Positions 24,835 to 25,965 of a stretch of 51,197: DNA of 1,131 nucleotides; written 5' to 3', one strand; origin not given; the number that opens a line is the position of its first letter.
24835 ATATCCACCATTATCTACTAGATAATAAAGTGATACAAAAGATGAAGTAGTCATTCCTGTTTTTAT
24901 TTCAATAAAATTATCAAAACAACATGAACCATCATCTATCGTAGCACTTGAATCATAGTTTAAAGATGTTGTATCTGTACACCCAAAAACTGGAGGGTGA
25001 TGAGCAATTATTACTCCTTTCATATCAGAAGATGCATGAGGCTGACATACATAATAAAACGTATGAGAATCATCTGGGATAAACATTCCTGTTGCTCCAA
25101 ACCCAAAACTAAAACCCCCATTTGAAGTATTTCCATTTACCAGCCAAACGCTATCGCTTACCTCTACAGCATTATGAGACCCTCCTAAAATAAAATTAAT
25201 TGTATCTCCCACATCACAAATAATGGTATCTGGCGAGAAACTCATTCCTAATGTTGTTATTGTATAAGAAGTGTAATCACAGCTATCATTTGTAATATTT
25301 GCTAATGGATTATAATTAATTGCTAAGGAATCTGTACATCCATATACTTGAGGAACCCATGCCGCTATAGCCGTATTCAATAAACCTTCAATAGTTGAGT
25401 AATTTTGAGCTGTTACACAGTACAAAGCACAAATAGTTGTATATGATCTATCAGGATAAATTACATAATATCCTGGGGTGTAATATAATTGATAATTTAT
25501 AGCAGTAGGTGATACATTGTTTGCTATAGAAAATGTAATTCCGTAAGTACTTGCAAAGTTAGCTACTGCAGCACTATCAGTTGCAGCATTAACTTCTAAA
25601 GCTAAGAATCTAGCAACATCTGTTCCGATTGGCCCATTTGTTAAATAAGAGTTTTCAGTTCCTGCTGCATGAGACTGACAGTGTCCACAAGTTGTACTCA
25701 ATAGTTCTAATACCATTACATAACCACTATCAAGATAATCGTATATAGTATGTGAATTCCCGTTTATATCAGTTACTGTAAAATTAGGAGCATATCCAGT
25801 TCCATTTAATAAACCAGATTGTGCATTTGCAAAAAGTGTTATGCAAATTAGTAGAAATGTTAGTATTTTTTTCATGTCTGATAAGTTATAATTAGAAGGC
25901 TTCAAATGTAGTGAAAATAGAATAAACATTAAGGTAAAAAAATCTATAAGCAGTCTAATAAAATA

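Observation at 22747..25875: T9SS cargo combining a PDI-type CGHC thioredoxin domain with a plastocyanin-type blue-copper site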

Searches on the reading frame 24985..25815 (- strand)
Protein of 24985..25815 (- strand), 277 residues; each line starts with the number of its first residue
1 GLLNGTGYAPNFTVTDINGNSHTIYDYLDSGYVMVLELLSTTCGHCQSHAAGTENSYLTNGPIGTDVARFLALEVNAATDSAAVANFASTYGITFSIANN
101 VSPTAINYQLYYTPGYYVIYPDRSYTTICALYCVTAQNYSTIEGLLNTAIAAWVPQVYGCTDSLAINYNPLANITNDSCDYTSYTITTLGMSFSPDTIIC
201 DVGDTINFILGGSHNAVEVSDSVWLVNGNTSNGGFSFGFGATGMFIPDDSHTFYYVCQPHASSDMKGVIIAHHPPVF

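Call 26: find_related_loci(query=A1, collection=genome_contigs, flank=8000)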
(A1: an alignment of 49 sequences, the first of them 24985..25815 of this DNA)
Query A1 (277 aa) in genome_contigs; peptide patterns used: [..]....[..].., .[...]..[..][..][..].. (x = any residue, [..] = any of these).
179 stretches matched a pattern; 97 encode a relative of the query (tblastn E <= 1e-3); the best 80 are kept; 79 distinct loci.
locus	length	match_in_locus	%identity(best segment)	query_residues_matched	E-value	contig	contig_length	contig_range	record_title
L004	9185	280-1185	88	1-276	2e-163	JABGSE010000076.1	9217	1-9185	MAG: Flavobacteriales bacterium isolate SI034_bin10 k141_1958384, whole genome shotgun sequence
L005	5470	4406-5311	83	1-277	2e-158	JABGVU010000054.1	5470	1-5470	MAG: Flavobacteriales bacterium isolate SI034_bin35 k141_1103521, whole genome shotgun sequence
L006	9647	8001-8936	81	1-277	1e-150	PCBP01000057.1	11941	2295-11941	MAG: Flavobacteriales bacterium isolate NP1160 MHASMcontig_59744, whole genome shotgun sequence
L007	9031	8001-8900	78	1-277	8e-145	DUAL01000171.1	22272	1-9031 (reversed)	MAG TPA_asm: Flavobacteriales bacterium isolate UWMA-0274 NODE_3172_length_22272_cov_0.178866, whole genome shotgun sequ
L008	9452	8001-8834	74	1-277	3e-139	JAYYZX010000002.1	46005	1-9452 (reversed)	MAG: Bacteroidota bacterium isolate XB_MAG117 DB_MAG117_0002, whole genome shotgun sequence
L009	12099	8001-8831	78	1-277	5e-134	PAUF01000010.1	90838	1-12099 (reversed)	MAG: Flavobacteriales bacterium isolate SAT152 82012, whole genome shotgun sequence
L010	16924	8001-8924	72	1-277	1e-132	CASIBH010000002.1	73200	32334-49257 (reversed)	MAG: uncultured Flavobacteriales bacterium isolate FRAM_WSC20_S10_SRF_bin_51_1 genome assembly, contig: FRAM_WSC20_S10_S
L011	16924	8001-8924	71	1-277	1e-131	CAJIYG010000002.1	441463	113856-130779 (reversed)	MAG: uncultured Flavobacteriales bacterium isolate FRAM18_bin220 genome assembly, contig: FRAM18_bin220-2, whole genome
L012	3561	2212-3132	71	1-277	9e-136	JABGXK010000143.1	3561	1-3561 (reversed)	MAG: Flavobacteriales bacterium isolate SI034_bin73 k141_1126251, whole genome shotgun sequence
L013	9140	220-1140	70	1-277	2e-129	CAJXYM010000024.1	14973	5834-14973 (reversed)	MAG TPA_asm: uncultured Flavobacteriales bacterium isolate SRR5620817_bin.29_MetaBAT_v2.12.1_MAG genome assembly, contig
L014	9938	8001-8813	71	7-277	2e-128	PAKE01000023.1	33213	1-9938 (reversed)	MAG: Flavobacteriales bacterium isolate SAT77 8555, whole genome shotgun sequence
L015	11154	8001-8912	68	1-277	2e-127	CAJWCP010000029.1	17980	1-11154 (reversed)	MAG TPA_asm: uncultured Flavobacteriales bacterium isolate ERR598968_bin.104_MetaBAT_v2.12.1_MAG genome assembly, contig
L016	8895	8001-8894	71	1-272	2e-125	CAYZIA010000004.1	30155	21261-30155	MAG TPA_asm: uncultured Weeksellaceae bacterium isolate SRP077602_co3_44 genome assembly, contig: NODE_1644_length_30155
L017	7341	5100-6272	72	1-277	2e-124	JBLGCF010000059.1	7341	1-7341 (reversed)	MAG: Thalassomonas sp. isolate 3300055174_48 Ga0535679_0007443, whole genome shotgun sequence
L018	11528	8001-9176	71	1-277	8e-123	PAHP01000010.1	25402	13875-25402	MAG: Flavobacteriales bacterium isolate NAT180 MHASMcontig_594506, whole genome shotgun sequence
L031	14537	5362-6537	71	1-277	6e-123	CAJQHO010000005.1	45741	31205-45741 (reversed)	MAG: uncultured Flavobacteriales bacterium isolate 0.2_20180403_Bin_130_1 genome assembly, contig: c_000000000516, whole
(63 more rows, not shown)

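Call 28: predict_structure(alignment_id=A1)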
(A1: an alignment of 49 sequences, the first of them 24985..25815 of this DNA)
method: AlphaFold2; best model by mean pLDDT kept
length: 277 residues; sequences in the alignment: 49
mean_pLDDT: 85.8   pTM: 0.62
mean pLDDT of the five models: 85.8, 84.2, 81.9, 78.8, 76.6
residues with pLDDT >= 90: 139; 70-90: 101; 50-70: 31; < 50: 6
segments of 3 or more residues with pLDDT < 50: none
pLDDT, mean of each block of 10 residues (from residue 1): 62 90 91 89 64 92 95 82 87 89 70 79 83 55 90 82 88 80 94 95 96 97 96 95 95 96 96 69
secondary structure, 60 per line:
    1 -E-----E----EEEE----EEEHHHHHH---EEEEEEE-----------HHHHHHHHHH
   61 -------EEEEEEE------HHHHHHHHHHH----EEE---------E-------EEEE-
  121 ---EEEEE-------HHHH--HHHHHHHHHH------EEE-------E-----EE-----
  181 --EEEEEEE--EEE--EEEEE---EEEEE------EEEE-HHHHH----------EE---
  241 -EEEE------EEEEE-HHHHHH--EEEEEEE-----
elements in order: E13-16 E21-23 H24-29 E33-39 H51-60 E68-74 H81-91 E96-98 E116-119 E124-128 H136-139 H142-151 E158-160 E183-189 E192-194 E197-201 E205-209 E216-219 H221-225 E242-245 E252-256 H258-263 E266-272

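Call 31: fold_search(model_id=the predicted structure, library=pdb)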
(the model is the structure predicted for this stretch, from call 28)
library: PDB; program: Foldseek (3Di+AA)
matches with E <= 10: 1190; with E <= 0.001: 431
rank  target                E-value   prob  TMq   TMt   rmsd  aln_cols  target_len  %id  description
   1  1su9_B                2.3e-08  1.00  0.42  0.80   2.8       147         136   22  Reduced structure of the soluble domain of ResA (released 2004-05-11)
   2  1st9_B                4.6e-08  1.00  0.41  0.79   2.8       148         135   22  Crystal Structure of a Soluble Domain of ResA in the Oxidised Form (released 2004-05-11)
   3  3c71                  4.9e-08  1.00  0.41  0.75   3.6       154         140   21  Structure of a ResA variant with a DsbA-like active site motif (CPHC) (released 2008-08-12)
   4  2h1b_A                6.9e-08  1.00  0.42  0.78   2.9       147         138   22  ResA E80Q (released 2006-09-19)
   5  2h19_B                7.3e-08  1.00  0.41  0.78   3.2       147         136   20  Crystal Structure of ResA Cys77Ala Variant (released 2006-09-19)
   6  3c73_A                9.2e-08  1.00  0.42  0.79   2.8       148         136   22  Structure of CEHC variant ResA (released 2008-08-12)
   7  1su9_A                1.2e-07  1.00  0.41  0.77   3.2       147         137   21  Reduced structure of the soluble domain of ResA (released 2004-05-11)
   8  2h19_A                1.6e-07  1.00  0.42  0.79   3.1       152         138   21  Crystal Structure of ResA Cys77Ala Variant (released 2006-09-19)
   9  4nmu_B                1.8e-07  1.00  0.43  0.79   2.9       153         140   23  Crystal Structure of Thiol-disulfide Oxidoreductase from Bacillus str. 'Ames Ancestor' (released 2013-12-18)
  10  2ls5_MODEL_1_A        1.8e-07  1.00  0.42  0.69   3.5       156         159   17  Solution structure of a putative protein disulfide isomerase from Bacteroides thetaiotaomicron (released 2012-05-09)
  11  2h1b_C                2.1e-07  1.00  0.41  0.77   2.9       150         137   21  ResA E80Q (released 2006-09-19)
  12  2h1g_B                2.5e-07  1.00  0.42  0.80   2.8       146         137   20  ResA C74A/C77A (released 2006-09-19)
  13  3c73_B                2.5e-07  1.00  0.41  0.77   3.1       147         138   22  Structure of CEHC variant ResA (released 2008-08-12)
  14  2f9s_A                3.1e-07  1.00  0.41  0.78   2.8       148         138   22  2nd Crystal Structure Of A Soluble Domain Of ResA In The Oxidised Form (released 2006-04-18)
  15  4nmu_A                4.2e-07  1.00  0.42  0.74   3.0       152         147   23  Crystal Structure of Thiol-disulfide Oxidoreductase from Bacillus str. 'Ames Ancestor' (released 2013-12-18)
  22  3me8_B                6.3e-07  1.00  0.35  0.56   5.3       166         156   19  Crystal structure of putative electron transfer protein aq_2194 from Aquifex aeolicus VF5 (released 2010-04-14)
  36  3me7_B                1.9e-06  1.00  0.34  0.55   5.3       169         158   19  Crystal structure of putative electron transport protein aq_2194 from Aquifex aeolicus VF5 (released 2010-04-14)
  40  3me7_A                3.0e-06  1.00  0.36  0.56   5.4       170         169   16  Crystal structure of putative electron transport protein aq_2194 from Aquifex aeolicus VF5 (released 2010-04-14)
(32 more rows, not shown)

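Call 52: search_protein_representatives(protein=window:24985-25815:-)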
Query: 277 residues. Proteins with E-value up to 0.001 (for the whole library): 3261; up to 1e-10: 775; up to 1e-30: 56. The best 150 are listed.
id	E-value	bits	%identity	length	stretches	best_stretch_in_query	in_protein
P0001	4.5e-191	649.6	70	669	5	1-272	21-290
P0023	1.0e-140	484.4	68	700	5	1-277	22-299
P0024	8.8e-138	474.8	72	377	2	1-277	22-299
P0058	4.1e-91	321.7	73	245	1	1-204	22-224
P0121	2.2e-87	309.4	81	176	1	75-245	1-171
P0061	3.4e-85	302.3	58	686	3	1-191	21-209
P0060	2.8e-81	289.4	61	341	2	68-276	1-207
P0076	5.6e-75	268.7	58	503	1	1-244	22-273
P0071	3.7e-68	246.4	59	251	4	158-277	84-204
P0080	1.5e-65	237.8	69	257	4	156-277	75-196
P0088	9.0e-65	235.3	76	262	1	41-183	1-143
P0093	1.7e-62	227.8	51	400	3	180-271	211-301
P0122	4.8e-59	216.5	69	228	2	152-274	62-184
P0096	2.2e-58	214.3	60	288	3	154-233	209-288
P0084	8.7e-56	205.8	46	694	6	156-276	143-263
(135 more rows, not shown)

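Call 62: search_protein_families(library=pfam, proteins=[L004:220-3741:+, L009:7935-12098:+, L006:7938-9644:+, L031:5302-7962:+, L008:7890-9452:+], max_evalue=0.001)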
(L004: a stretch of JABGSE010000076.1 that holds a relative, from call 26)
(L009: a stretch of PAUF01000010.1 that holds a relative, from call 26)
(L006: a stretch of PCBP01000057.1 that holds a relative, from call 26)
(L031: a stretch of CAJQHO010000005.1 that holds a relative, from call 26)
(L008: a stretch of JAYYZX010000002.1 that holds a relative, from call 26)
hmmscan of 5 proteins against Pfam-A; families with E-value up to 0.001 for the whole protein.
L004:220-3741:+ (1174 aa): 2 families
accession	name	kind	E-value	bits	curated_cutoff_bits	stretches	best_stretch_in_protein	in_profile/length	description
PF00932.25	LTD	-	8.4e-26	90.9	34.3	2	324-421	5-96/109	Lamin Tail Domain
PF00578.27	AhpC-TSA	-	1.8e-07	31.6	26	1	29-142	5-118/124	AhpC/TSA family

L009:7935-12098:+ (1388 aa): 4 families
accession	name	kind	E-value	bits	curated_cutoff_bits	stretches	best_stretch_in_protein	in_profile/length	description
PF00932.25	LTD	-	1.1e-24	87.3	34.3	2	329-433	7-105/109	Lamin Tail Domain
PF00127.26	Copper-bind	-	5.7e-06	27.1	21.2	1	209-292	8-97/99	Copper binding proteins, plastocyanin/azurin family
PF00578.27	AhpC-TSA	-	4.6e-05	23.8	26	1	31-143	5-117/124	AhpC/TSA family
PF12799.13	LRR_4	-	0.0005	20.7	27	0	872-911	4-42/44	Leucine Rich repeats (2 copies)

L006:7938-9644:+ (569 aa): 3 families
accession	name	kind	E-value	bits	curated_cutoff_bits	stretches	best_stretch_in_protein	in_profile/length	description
PF00578.27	AhpC-TSA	-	1.2e-06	28.9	26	1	30-142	5-117/124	AhpC/TSA family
PF00127.26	Copper-bind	-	9.9e-06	26.3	21.2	1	207-292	7-97/99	Copper binding proteins, plastocyanin/azurin family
PF00041.27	fn3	-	0.00059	20.4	25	0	491-568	1-63/84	Fibronectin type III domain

L031:5302-7962:+ (887 aa): 5 families
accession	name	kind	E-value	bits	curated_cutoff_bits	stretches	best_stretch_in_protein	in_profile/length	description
PF18962.6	Por_Secre_tail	-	1.5e-14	54.4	27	1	810-885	1-74/75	Secretion system C-terminal sorting domain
PF00127.26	Copper-bind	-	4.2e-14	53.2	21.2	2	203-288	6-97/99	Copper binding proteins, plastocyanin/azurin family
PF00041.27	fn3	-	1.2e-05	25.8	25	0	589-681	1-77/84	Fibronectin type III domain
PF00578.27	AhpC-TSA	-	1.2e-05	25.6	26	1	29-138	5-114/124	AhpC/TSA family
PF25059.1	FN3_DSCAM-DSCAML_C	-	2.9e-05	24.8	39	1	602-688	4-81/89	DSCAM/DSCAML C-terminal Fn3-like domain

L008:7890-9452:+ (521 aa): 2 families
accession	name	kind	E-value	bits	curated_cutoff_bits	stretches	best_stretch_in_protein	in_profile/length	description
PF00127.26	Copper-bind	-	1.1e-18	67.9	21.2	2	379-469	7-98/99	Copper binding proteins, plastocyanin/azurin family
PF00578.27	AhpC-TSA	-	0.00079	19.8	26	0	46-159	5-118/124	AhpC/TSA family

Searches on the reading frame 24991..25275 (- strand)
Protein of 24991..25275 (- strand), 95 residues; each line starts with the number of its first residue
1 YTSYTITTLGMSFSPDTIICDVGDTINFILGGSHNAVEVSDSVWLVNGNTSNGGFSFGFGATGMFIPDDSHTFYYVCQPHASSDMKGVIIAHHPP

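Call 7: search_solved_structures(query=window:24991-25275:-, max_evalue=10, show_alignments=3)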
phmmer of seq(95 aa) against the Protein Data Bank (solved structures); distinct sequences matched with E-value up to 10: 15.
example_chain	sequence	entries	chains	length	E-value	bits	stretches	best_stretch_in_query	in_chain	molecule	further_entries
1m9w_A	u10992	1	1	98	0.00056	23.4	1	11-90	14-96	plastocyanin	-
1pla_A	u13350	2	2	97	0.00058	23.4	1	10-90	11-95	PLASTOCYANIN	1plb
1j5c_A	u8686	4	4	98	0.00061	23.3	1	11-90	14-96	PLASTOCYANIN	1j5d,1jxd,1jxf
1bxu_A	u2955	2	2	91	0.0025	21.3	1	11-91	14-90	PLASTOCYANIN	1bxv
1pcs_A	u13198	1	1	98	0.0036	20.8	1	11-90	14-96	PLASTOCYANIN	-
2plt_A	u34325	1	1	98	0.0059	20.1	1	11-91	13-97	PLASTOCYANIN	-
1kdi_A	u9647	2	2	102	0.013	19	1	72-89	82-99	PLASTOCYANIN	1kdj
2bz7_A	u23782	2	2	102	0.016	18.8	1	72-89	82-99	PLASTOCYANIN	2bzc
7zqe_M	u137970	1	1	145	0.019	18.5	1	11-91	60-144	Plastocyanin, chloroplastic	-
3ef4_A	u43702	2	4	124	0.043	17.4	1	11-85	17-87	Blue copper protein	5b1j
1b3i_A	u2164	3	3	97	0.31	14.6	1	13-90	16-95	PROTEIN (PLASTOCYANIN) | Plastocyanin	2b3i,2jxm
3tu6_A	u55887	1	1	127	0.32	14.6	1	11-94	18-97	Pseudoazurin (Blue copper protein)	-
10uv_A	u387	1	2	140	0.38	14.3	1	25-71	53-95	Cohesin domain number 2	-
6yez_P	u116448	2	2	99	1.3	12.7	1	10-89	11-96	Plastocyanin, chloroplastic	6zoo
9qr1_A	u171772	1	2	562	1.9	12.1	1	23-84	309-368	Methyl-coenzyme M reductase subunit alpha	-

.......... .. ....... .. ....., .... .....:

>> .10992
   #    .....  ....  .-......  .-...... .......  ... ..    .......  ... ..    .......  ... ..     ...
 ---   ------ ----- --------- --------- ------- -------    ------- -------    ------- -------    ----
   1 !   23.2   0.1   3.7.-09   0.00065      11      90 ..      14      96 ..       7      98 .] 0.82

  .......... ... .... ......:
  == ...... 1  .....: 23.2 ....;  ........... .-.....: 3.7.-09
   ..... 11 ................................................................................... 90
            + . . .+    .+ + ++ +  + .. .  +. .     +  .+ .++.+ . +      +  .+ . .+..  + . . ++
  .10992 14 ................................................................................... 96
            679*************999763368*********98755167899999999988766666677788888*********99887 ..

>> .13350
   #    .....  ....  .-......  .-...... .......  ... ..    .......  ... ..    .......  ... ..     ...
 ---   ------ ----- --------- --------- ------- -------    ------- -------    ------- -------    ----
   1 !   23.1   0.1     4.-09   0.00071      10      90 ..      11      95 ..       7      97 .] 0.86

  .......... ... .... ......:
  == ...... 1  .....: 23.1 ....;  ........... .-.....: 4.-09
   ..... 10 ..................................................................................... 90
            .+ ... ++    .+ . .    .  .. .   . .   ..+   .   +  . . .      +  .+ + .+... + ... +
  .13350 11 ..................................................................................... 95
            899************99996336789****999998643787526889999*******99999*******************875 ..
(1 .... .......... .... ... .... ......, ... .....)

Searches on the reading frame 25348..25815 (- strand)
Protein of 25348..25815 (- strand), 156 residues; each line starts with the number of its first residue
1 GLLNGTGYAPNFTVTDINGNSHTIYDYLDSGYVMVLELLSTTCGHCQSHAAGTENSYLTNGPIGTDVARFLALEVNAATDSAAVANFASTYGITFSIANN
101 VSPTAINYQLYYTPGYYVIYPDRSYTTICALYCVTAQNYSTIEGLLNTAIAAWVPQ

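Call 6: search_solved_structures(query=window:25348-25815:-, max_evalue=10, show_alignments=3)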
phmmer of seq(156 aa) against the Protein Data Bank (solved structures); distinct sequences matched with E-value up to 10: 14.
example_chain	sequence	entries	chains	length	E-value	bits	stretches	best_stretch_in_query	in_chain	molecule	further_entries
3c71_A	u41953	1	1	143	1.9e-05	28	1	9-125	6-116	Thiol-disulfide oxidoreductase resA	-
3c73_A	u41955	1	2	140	2.8e-05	27.5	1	9-125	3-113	Thiol-disulfide oxidoreductase resA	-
1st9_A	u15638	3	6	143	0.0005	23.4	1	9-125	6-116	Thiol-disulfide oxidoreductase resA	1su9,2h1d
2h1b_A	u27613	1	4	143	0.00051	23.4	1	9-125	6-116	Thiol-disulfide oxidoreductase resA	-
2f9s_A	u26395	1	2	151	0.00059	23.2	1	9-125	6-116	Thiol-disulfide oxidoreductase resA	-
4nmu_A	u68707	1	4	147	0.00074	22.9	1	9-104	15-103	Thiol-disulfide oxidoreductase ResA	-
3hcz_A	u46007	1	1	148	0.0015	21.9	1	8-120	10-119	Possible thiol-disulfide isomerase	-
2h19_A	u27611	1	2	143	0.0082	19.5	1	9-125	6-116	Thiol-disulfide oxidoreductase resA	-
2h1a_A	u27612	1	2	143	0.0089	19.4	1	9-125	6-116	Thiol-disulfide oxidoreductase resA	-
2h1g_A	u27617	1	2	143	0.09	16.1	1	9-125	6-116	Thiol-disulfide oxidoreductase resA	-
2ls5_A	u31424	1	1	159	0.34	14.2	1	8-98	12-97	Uncharacterized protein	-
3lml_A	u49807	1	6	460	0.47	13.8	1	74-109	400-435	Lin1278 protein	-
2lja_A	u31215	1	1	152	1.2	12.4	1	3-50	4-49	Putative thiol-disulfide oxidoreductase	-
4k9z_A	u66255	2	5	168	1.3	12.3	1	9-76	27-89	Putative thiol-disulfide oxidoreductase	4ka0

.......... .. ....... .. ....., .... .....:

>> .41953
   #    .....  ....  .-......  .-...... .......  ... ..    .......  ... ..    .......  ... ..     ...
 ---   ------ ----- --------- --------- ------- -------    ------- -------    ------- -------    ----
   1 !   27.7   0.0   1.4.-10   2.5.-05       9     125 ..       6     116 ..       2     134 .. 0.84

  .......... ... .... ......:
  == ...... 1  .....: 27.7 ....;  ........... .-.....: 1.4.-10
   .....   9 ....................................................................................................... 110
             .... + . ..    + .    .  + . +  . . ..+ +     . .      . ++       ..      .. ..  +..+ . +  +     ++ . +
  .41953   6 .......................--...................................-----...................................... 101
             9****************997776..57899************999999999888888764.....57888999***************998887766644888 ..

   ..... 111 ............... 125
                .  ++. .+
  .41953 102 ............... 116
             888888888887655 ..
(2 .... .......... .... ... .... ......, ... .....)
